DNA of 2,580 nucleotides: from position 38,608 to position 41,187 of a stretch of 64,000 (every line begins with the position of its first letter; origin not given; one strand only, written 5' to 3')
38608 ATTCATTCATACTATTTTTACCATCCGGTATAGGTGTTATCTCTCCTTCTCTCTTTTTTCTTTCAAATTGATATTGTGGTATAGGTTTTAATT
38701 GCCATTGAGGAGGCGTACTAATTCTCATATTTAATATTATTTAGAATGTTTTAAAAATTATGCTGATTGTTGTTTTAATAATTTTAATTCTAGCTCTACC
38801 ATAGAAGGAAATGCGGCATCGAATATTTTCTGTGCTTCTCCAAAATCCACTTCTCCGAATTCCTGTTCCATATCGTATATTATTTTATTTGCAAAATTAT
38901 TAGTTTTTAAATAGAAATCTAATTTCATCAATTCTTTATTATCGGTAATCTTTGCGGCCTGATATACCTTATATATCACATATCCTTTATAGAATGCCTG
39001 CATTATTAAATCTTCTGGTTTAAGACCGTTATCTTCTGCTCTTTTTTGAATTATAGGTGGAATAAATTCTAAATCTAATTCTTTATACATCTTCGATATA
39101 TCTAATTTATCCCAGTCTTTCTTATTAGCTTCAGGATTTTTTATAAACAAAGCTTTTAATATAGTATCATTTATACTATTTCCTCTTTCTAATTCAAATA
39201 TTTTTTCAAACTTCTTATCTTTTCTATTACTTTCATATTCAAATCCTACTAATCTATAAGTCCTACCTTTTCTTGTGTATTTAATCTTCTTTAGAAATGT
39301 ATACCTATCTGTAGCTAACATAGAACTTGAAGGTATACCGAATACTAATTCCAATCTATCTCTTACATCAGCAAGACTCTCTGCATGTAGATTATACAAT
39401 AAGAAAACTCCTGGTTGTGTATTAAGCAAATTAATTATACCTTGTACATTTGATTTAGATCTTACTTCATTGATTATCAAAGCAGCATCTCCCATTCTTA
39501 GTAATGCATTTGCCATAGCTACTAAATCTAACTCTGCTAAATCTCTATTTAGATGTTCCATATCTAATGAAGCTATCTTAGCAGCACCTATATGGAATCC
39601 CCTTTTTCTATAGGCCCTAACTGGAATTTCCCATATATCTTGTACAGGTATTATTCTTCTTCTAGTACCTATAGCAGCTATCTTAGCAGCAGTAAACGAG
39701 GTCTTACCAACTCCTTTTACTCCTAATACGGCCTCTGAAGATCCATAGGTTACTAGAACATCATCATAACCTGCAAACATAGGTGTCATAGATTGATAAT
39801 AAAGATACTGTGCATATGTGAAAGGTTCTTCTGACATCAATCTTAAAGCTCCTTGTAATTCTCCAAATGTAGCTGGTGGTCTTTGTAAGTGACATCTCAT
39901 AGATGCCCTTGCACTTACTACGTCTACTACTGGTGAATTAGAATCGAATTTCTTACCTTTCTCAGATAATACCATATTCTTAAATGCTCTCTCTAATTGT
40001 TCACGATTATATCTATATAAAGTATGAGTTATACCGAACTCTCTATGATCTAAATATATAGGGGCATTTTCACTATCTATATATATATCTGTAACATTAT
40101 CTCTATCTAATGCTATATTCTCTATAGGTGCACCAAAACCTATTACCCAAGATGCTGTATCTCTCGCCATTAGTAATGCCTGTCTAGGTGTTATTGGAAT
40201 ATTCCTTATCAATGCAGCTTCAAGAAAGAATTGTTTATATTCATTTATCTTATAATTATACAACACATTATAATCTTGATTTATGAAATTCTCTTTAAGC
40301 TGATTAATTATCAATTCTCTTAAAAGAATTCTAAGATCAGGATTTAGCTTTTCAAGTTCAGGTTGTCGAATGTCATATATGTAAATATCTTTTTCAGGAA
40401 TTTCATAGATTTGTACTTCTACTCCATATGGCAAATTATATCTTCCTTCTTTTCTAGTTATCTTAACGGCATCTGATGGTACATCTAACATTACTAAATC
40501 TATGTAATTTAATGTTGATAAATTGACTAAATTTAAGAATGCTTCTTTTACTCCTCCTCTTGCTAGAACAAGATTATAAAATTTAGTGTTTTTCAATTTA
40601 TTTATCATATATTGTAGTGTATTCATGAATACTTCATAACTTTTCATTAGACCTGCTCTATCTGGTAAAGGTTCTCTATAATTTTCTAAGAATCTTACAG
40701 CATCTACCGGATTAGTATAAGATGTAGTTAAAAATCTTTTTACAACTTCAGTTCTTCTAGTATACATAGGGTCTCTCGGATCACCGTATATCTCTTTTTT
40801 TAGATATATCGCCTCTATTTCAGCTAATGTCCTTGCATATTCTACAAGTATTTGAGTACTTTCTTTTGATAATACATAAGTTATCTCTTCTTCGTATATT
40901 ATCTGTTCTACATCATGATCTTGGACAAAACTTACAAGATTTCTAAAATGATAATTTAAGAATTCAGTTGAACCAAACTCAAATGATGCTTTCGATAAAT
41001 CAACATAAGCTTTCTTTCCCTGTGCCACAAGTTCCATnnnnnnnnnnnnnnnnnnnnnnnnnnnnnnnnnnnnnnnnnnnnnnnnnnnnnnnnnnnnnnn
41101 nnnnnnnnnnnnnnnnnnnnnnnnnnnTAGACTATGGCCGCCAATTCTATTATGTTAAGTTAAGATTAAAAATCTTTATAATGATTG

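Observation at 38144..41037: Orphan FlaI/VirB11-type secretion ATPase with large extensions and no FlaJ/TadC-like partner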

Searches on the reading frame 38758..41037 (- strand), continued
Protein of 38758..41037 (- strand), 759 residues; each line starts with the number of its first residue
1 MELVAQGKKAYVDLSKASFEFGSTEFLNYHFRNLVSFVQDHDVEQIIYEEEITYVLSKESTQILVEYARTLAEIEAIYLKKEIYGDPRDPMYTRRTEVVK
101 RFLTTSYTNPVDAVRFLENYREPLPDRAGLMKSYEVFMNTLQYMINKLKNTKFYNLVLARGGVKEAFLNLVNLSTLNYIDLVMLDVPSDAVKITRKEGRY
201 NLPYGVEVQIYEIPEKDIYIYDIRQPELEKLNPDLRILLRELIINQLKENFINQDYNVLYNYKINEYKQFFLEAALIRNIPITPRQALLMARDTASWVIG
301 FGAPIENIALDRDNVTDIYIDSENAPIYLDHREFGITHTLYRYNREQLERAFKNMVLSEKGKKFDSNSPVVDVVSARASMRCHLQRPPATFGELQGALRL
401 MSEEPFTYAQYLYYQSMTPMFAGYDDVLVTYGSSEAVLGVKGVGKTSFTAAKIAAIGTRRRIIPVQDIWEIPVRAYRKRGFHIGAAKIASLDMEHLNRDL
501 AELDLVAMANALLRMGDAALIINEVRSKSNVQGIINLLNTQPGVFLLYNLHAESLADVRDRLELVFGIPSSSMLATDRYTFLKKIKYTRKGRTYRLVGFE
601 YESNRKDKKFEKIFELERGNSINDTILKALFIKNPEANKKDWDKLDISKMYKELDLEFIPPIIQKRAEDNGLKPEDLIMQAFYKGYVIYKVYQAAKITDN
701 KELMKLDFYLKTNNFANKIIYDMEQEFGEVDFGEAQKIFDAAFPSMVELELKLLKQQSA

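Call 37: find_encoding_contigs(protein=P0148, flank=8000, max_places=1)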
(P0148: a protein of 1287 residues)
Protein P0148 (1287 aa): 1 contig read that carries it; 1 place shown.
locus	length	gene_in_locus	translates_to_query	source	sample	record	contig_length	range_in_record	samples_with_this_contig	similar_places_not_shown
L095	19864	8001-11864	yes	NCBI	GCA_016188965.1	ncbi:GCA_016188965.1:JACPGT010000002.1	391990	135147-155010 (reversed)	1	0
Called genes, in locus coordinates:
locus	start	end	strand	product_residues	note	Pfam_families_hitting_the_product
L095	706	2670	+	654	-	PF00361:Proton_antipo_M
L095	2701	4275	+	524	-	PF00146:NADHdh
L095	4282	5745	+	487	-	PF00662:Proton_antipo_N, PF00361:Proton_antipo_M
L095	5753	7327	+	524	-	PF00346:Complex1_49kDa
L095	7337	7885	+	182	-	PF01058:Oxidored_q6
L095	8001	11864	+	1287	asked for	PF14890:Intein_splicing, PF14528:LAGLIDADG_3, PF00437:T2SSE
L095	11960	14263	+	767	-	-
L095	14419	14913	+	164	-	-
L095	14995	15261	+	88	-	-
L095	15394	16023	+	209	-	-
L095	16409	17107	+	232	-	-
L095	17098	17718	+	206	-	-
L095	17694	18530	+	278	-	-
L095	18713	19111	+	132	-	-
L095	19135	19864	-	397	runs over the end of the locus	-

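Call 38: find_encoding_contigs(protein=P0138, flank=8000, max_places=1)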
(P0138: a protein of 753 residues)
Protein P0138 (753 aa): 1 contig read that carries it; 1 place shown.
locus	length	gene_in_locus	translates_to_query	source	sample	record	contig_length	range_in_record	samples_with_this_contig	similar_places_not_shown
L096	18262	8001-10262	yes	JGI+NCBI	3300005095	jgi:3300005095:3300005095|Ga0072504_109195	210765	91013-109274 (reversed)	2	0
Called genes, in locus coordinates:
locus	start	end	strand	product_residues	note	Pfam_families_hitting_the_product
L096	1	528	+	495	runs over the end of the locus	-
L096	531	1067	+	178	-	PF01443:Viral_helicase1 (faint), PF03266:NTPase_1, PF13238:AAA_18 (faint), PF13401:AAA_22 (weak)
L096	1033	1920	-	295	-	PF00557:Peptidase_M24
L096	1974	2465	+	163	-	PF23991:DUF7310 (faint), PF04912:Dynamitin (weak), PF06825:HSBP1 (faint), PF10046:BLOC1_2 (faint)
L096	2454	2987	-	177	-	-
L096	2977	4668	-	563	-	-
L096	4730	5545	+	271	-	-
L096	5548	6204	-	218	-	-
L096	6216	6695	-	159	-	-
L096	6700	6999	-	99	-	-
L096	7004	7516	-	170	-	-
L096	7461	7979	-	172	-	-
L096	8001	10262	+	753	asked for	PF00437:T2SSE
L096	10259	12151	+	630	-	-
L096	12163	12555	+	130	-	-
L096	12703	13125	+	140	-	-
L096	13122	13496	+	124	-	-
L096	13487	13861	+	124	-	-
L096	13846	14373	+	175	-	-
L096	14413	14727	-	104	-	PF01849:NAC (weak), PF19026:UBA_HYPK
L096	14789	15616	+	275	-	PF05670:NFACT-R_1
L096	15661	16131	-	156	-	-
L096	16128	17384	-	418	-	PF05958:tRNA_U5-meth_tr, PF02475:TRM5-TYW2_MTfase (faint), PF05175:MTS (weak), PF13847:Methyltransf_31 (weak)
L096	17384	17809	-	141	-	-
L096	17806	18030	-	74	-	-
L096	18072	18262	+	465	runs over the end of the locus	PF01425:Amidase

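Call 39: fold_search(model_id=the predicted structure, library=pdb)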
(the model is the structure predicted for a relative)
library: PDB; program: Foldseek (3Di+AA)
matches with E <= 10: 214; with E <= 0.001: 12
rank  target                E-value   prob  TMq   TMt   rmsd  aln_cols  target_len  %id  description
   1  2oap_2                3.6e-12  1.00  0.39  0.56  11.1       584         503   15  Crystal structure of the archaeal secretion ATPase GspE in complex with AMP-PNP (released 2007-02-13)
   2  2oap_1                4.9e-11  1.00  0.38  0.53  10.9       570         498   16  Crystal structure of the archaeal secretion ATPase GspE in complex with AMP-PNP (released 2007-02-13)
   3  4ihq_C                1.6e-10  1.00  0.35  0.49  11.8       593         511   14  Archaellum Assembly ATPase FlaI bound to ADP (released 2013-03-06)
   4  4ihq_A                8.2e-10  1.00  0.36  0.48  10.6       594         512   13  Archaellum Assembly ATPase FlaI bound to ADP (released 2013-03-06)
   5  4ii7_D                1.5e-09  1.00  0.34  0.47  10.8       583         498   14  Archaellum Assembly ATPase FlaI (released 2013-03-06)
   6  4ii7_A                3.4e-09  1.00  0.39  0.55   9.3       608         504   13  Archaellum Assembly ATPase FlaI (released 2013-03-06)
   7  4ii7_C                3.4e-09  1.00  0.37  0.51  10.7       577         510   14  Archaellum Assembly ATPase FlaI (released 2013-03-06)
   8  4ii7_B                9.0e-09  1.00  0.33  0.45  10.2       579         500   14  Archaellum Assembly ATPase FlaI (released 2013-03-06)
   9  8rkd_A                7.5e-08  1.00  0.29  0.47  10.8       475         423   17  TadA/CpaF with AMPPNP (released 2024-08-14)
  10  8rjf_A                1.2e-07  1.00  0.29  0.47  10.1       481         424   16  TadA/CpaF with ADP (released 2024-08-14)
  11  9e24_A                1.6e-07  1.00  0.28  0.43  11.8       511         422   16  Closed structure of CpaF without nucleotides (Apo dataset) (released 2025-04-23)
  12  8rkd_B                3.3e-05  1.00  0.29  0.49  11.2       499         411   16  TadA/CpaF with AMPPNP (released 2024-08-14)
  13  3jc8_Ba               6.9e-03  0.99  0.24  0.37  15.8       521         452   10  Architectural model of the type IVa pilus machine in a piliated state (released 2016-03-16)
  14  4pht_C                1.3e-02  0.89  0.15  0.24  23.4       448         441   12  ATPase GspE in complex with the cytoplasmic domain of GspL from the Vibrio vulnificus type II Secretion system (released 2014-11-26)
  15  4pht_A                2.1e-02  0.85  0.15  0.24  23.0       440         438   12  ATPase GspE in complex with the cytoplasmic domain of GspL from the Vibrio vulnificus type II Secretion system (released 2014-11-26)
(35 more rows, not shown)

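Call 45: search_protein_families(library=pfam, proteins=[L096:10259-12151:+, L095:11960-14263:+], max_evalue=1)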
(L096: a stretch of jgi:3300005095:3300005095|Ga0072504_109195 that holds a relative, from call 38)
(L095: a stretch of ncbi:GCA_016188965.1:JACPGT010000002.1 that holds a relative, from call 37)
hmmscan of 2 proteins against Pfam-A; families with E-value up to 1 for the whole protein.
L096:10259-12151:+ (630 aa): 2 families
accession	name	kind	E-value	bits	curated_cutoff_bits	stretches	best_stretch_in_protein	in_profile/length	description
PF06580.19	His_kinase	-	0.49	11.1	25.2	0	108-143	14-49/81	Histidine kinase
PF13754.12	Big_3_4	-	0.65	10.4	27.3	1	81-129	29-78/106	Domain of unknown function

L095:11960-14263:+ (767 aa): 2 families
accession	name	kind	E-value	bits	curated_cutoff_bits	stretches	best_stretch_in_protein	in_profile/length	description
PF12644.12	DUF3782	-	0.0024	18.5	24.4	1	206-254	24-72/78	Protein of unknown function (DUF3782)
PF00482.28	T2SSF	-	0.0062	16.9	25.2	1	164-295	4-125/125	Type II secretion system (T2SS), protein F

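Call 67: list_cluster_members(proteins=[P0163, P0265, P0241, P0269, P0121, P0172, P0157, P0153, P0232, P0207])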
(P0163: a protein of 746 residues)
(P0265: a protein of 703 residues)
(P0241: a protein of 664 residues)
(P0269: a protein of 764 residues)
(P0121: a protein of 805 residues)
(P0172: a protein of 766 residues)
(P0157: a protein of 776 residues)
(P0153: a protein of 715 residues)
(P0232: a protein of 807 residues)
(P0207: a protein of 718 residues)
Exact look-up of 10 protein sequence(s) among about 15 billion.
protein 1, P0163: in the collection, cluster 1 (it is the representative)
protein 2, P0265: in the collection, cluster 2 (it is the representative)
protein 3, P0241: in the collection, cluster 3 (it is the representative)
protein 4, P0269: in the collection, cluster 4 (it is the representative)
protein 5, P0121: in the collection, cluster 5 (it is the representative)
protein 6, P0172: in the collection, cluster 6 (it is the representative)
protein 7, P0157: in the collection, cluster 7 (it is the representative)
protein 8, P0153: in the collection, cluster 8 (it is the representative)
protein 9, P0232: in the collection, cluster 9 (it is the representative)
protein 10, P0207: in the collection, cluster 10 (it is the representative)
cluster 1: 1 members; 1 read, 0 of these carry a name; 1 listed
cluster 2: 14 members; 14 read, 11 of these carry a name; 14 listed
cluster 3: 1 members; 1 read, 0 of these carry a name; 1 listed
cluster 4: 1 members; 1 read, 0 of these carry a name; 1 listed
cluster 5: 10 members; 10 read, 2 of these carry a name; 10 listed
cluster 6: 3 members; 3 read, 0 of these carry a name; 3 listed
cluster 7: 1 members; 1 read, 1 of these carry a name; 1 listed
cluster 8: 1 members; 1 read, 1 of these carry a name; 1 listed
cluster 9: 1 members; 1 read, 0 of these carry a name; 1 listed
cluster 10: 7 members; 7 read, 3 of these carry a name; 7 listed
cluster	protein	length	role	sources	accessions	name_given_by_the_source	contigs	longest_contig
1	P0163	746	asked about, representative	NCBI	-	-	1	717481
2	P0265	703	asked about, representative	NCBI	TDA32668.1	MAG: hypothetical protein DSO02_05100, partial [Hadesarchaea archaeon]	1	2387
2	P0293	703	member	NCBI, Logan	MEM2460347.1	MAG: ATPase, T2SS/T4P/T4SS family [Candidatus Hadarchaeales archaeon]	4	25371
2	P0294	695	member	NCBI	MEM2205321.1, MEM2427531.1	MAG: ATPase, T2SS/T4P/T4SS family [Candidatus Hadarchaeales archaeon]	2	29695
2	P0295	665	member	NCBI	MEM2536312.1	MAG: ATPase, T2SS/T4P/T4SS family, partial [Candidatus Hadarchaeales archaeon]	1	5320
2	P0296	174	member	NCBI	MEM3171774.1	MAG: hypothetical protein QXL58_05295, partial [Candidatus Hadarchaeales archaeon]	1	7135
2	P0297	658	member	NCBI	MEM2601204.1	MAG: ATPase, T2SS/T4P/T4SS family, partial [Candidatus Hadarchaeales archaeon]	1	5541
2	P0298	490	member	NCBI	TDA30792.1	MAG: hypothetical protein DSO03_05950, partial [Hadesarchaea archaeon]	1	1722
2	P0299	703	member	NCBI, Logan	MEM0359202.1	MAG: ATPase, T2SS/T4P/T4SS family [Candidatus Hadarchaeales archaeon]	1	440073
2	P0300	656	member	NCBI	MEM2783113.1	MAG: ATPase, T2SS/T4P/T4SS family, partial [Candidatus Hadarchaeales archaeon]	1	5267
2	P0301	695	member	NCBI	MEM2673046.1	MAG: ATPase, T2SS/T4P/T4SS family [Candidatus Hadarchaeales archaeon]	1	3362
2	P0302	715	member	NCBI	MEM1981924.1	MAG: ATPase, T2SS/T4P/T4SS family, partial [Candidatus Hadarchaeales archaeon]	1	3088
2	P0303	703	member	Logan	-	-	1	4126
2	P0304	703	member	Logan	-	-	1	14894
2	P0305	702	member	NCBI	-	-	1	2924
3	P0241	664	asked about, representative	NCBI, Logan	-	-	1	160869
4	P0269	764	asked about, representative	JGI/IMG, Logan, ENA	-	-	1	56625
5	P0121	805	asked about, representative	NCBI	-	-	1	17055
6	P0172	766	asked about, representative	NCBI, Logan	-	-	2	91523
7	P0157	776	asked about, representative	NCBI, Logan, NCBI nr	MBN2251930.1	MAG: CpaF family protein [Candidatus Altiarchaeota archaeon] | CpaF family protein [Candidatus Altiarchaeota archaeon]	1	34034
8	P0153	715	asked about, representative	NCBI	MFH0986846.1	MAG: type II/IV secretion system ATPase subunit [Candidatus Micrarchaeota archaeon]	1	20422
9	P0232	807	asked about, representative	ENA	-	-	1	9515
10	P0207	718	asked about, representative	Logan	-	-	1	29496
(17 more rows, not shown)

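Call 72: search_solved_structures(query=A1, max_evalue=0.001, show_alignments=5)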
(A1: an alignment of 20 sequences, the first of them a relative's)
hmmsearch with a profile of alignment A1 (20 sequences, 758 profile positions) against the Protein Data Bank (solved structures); distinct sequences matched with E-value up to 0.001: 4.
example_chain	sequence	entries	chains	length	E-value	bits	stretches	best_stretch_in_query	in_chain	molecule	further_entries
8rkd_E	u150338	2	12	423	3.5e-09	38.7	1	264-560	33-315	Pilus assembly ATPase CpaF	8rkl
8rjf_A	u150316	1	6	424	3.5e-09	38.6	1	264-560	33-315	Pilus assembly ATPase CpaF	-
9e24_A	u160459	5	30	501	3.6e-09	38.6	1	263-560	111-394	CpaF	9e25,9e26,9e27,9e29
2oap_1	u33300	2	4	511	1.4e-06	30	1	309-559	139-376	Type II secretion system protein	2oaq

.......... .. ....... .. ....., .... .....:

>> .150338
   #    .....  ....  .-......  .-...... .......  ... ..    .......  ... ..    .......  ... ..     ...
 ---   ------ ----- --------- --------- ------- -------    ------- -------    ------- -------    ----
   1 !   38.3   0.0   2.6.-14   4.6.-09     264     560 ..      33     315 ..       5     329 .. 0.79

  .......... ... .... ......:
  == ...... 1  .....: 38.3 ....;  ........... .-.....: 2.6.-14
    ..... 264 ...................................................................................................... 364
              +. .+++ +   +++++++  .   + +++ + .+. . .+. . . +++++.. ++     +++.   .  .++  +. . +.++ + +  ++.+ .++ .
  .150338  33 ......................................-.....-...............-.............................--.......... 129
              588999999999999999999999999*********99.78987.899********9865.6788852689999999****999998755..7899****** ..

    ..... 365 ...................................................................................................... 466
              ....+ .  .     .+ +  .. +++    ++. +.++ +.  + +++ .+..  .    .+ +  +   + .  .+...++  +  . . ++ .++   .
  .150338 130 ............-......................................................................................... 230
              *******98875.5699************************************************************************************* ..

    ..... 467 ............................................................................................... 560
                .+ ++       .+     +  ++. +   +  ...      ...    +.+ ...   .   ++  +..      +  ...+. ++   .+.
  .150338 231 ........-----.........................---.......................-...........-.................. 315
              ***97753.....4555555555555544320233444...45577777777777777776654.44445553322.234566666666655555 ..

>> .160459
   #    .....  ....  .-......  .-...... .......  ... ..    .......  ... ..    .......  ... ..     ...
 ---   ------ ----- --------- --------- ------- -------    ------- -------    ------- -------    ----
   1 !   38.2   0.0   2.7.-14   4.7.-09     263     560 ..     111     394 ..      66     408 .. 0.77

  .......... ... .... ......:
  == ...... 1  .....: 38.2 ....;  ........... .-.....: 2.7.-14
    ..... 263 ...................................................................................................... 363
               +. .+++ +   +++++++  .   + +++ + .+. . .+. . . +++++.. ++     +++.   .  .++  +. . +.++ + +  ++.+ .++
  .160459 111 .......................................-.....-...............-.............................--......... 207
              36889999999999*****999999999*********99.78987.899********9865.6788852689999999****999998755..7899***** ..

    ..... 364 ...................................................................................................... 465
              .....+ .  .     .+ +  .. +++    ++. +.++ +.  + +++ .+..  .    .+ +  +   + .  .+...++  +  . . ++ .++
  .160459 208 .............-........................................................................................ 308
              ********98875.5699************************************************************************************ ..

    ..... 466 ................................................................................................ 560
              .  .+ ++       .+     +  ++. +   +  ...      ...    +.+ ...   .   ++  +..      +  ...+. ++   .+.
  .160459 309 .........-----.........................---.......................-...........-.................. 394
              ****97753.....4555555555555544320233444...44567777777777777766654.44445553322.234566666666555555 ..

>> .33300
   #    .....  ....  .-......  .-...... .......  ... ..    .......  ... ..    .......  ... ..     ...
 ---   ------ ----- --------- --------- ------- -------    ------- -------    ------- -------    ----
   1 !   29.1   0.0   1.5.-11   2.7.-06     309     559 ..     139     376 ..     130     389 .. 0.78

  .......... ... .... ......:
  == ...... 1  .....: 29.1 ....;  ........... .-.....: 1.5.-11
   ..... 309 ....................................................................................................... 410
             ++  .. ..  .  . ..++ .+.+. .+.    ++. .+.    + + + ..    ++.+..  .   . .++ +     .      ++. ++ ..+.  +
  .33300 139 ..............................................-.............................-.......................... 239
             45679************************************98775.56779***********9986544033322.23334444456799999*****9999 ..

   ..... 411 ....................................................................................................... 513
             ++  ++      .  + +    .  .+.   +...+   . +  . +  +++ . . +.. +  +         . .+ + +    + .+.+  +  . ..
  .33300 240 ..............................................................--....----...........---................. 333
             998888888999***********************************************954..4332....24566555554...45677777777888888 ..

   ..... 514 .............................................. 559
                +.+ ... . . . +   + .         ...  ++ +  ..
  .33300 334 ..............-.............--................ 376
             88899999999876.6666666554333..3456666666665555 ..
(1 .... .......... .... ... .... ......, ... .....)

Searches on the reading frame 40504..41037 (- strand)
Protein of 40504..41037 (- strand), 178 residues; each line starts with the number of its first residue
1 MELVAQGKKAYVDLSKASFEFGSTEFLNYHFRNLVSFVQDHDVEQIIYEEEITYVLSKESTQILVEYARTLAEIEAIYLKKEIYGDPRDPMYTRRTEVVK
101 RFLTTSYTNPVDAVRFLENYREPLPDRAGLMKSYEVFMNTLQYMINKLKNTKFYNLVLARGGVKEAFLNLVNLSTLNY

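Call 66: predict_structure(alignment_id=A4)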
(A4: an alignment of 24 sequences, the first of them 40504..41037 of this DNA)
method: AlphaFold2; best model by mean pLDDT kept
length: 178 residues; sequences in the alignment: 24
mean_pLDDT: 93.9   pTM: 0.88
mean pLDDT of the five models: 93.9, 93.3, 93.3, 93.0, 92.8
residues with pLDDT >= 90: 162; 70-90: 11; 50-70: 2; < 50: 3
segments of 3 or more residues with pLDDT < 50: 176-178
pLDDT, mean of each block of 10 residues (from residue 1): 93 91 94 96 94 93 98 97 94 97 97 98 93 96 98 98 95 62
secondary structure, 60 per line:
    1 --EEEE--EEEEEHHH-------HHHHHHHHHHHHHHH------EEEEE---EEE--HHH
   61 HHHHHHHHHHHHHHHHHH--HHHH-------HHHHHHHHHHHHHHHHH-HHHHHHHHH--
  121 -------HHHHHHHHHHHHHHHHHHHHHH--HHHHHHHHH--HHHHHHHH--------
elements in order: E3-6 E9-13 H24-38 E45-49 E53-55 H58-78 H81-84 H92-108 H110-118 H128-149 H152-160 H163-170

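Call 71: fold_search(model_id=the predicted structure, library=pdb)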
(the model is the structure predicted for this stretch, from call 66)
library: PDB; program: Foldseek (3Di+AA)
matches with E <= 10: 205; with E <= 0.001: 0
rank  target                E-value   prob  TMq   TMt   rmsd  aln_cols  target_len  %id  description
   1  5l0d_C                3.0e-01  0.20  0.17  0.18  18.5       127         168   16  Human Metavinculin(residues 959-1130) in complex with PIP2 (released 2016-08-31)
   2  5l0h                  6.4e-01  0.21  0.24  0.25  20.7       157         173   13  Human metavinculin MVt cardiomyopathy-associated mutant R975W (residues 959-1134) in complex with PIP2 (released 2016-08-31)
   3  7p48_6                6.4e-01  0.06  0.12  0.07  21.1       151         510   12  Staphylococcus aureus ribosome in complex with Sal(B) (released 2022-02-02)
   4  5l0g_B                6.7e-01  0.18  0.18  0.19  15.9       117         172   16  Human metavinculin MVt Q971R, R975D, T978R mutant (residues 959-1134) in complex with PIP2 (released 2016-08-31)
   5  9qwo_A                6.7e-01  0.13  0.18  0.19  18.0       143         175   12  Vinculin tail bound to paxillin LD2 (released 2025-04-23)
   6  5l0d_D                9.1e-01  0.11  0.17  0.18  18.9       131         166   14  Human Metavinculin(residues 959-1130) in complex with PIP2 (released 2016-08-31)
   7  1qkr_B                1.1e+00  0.12  0.17  0.17  16.4       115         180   16  Crystal structure of the vinculin tail and a pathway for activation (released 2000-08-04)
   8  1fyh_A                1.1e+00  0.08  0.18  0.15  12.5       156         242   13  1:1 COMPLEX BETWEEN AN INTERFERON GAMMA SINGLE-CHAIN VARIANT AND ITS RECEPTOR (released 2000-10-11)
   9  1x8z_A                1.1e+00  0.13  0.21  0.24  18.6       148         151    7  Crystal structure of a pectin methylesterase inhibitor from Arabidopsis thaliana (released 2004-12-28)
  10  5l0c_D                1.2e+00  0.09  0.15  0.16  15.7       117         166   18  Human metavinculin (residues 959-1134) in complex with PIP2 (released 2016-08-31)
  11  5l0d_B                1.2e+00  0.09  0.15  0.16  17.4       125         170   17  Human Metavinculin(residues 959-1130) in complex with PIP2 (released 2016-08-31)
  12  3myi                  1.2e+00  0.08  0.17  0.18  18.4       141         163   15  Human metavinculin tail domain (released 2010-05-26)
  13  5l0f_A                1.3e+00  0.15  0.20  0.20  15.3       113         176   18  Human metavinculin quadruple mutant (residues 959-1134) (released 2016-08-31)
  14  2ck3_E                1.4e+00  0.06  0.18  0.09  16.7       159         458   12  Azide inhibited bovine F1-ATPase (released 2006-05-08)
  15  5byf_A                1.5e+00  0.08  0.17  0.11  13.8       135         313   12  Crystal structure of human ribokinase in complex with AMP (released 2016-06-15)
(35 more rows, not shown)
